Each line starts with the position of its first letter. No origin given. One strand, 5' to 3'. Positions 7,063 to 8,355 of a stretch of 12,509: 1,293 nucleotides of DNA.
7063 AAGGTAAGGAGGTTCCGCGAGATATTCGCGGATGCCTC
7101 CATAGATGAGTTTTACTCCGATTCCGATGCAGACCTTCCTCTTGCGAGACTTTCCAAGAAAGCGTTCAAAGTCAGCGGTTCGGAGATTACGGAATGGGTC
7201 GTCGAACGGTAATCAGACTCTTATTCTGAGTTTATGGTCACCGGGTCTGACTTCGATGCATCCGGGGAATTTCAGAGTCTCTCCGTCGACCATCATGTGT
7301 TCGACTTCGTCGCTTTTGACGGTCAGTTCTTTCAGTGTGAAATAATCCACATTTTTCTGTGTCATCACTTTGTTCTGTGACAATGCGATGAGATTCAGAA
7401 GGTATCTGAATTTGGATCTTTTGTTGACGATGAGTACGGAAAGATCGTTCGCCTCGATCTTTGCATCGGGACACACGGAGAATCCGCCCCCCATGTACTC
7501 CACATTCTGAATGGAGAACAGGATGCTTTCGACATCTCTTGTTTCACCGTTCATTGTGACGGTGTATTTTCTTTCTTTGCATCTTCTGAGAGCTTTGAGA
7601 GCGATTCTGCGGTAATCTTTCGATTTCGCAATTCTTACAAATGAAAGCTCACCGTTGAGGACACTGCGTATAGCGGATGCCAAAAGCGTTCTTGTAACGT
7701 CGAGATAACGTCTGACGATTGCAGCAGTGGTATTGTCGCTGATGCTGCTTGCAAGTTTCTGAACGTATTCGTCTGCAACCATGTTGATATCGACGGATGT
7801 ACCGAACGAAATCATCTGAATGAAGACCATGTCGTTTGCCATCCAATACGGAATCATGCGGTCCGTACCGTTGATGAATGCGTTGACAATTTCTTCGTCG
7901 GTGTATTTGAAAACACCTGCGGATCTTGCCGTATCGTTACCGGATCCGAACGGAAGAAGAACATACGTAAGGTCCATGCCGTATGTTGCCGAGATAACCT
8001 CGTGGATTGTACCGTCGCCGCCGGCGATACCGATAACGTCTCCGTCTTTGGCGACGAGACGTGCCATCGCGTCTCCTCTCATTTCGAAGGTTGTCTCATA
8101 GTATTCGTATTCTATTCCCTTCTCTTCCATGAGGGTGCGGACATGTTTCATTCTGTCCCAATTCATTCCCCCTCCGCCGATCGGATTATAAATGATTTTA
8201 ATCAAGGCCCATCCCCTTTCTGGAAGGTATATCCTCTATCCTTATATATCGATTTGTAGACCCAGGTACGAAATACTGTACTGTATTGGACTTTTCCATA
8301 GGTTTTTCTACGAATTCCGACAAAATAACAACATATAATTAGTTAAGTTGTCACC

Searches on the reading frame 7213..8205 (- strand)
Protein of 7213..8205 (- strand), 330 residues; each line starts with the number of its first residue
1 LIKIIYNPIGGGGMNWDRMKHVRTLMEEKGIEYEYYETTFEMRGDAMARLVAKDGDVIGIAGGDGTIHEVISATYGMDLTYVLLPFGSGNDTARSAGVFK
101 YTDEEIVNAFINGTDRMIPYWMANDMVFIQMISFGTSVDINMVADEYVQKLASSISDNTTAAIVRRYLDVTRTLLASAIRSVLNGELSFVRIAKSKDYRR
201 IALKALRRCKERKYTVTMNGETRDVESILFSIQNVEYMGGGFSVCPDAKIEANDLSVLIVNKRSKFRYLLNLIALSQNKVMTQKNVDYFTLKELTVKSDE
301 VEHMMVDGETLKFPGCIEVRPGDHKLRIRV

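Call 3: search_protein_families(library=pfam, proteins=[window:7213-8205:-], max_evalue=0.01)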
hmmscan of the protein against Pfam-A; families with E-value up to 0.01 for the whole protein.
window:7213-8205:- (330 aa): 2 families
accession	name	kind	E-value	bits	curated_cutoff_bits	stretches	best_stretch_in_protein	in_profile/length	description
PF00781.29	DAGK_cat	-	8.9e-21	74.2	23.6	1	3-116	3-118/125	Diacylglycerol kinase catalytic domain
PF19279.4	YegS_C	-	2.5e-18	66.8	27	1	193-323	22-153/158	YegS C-terminal NAD kinase beta sandwich-like domain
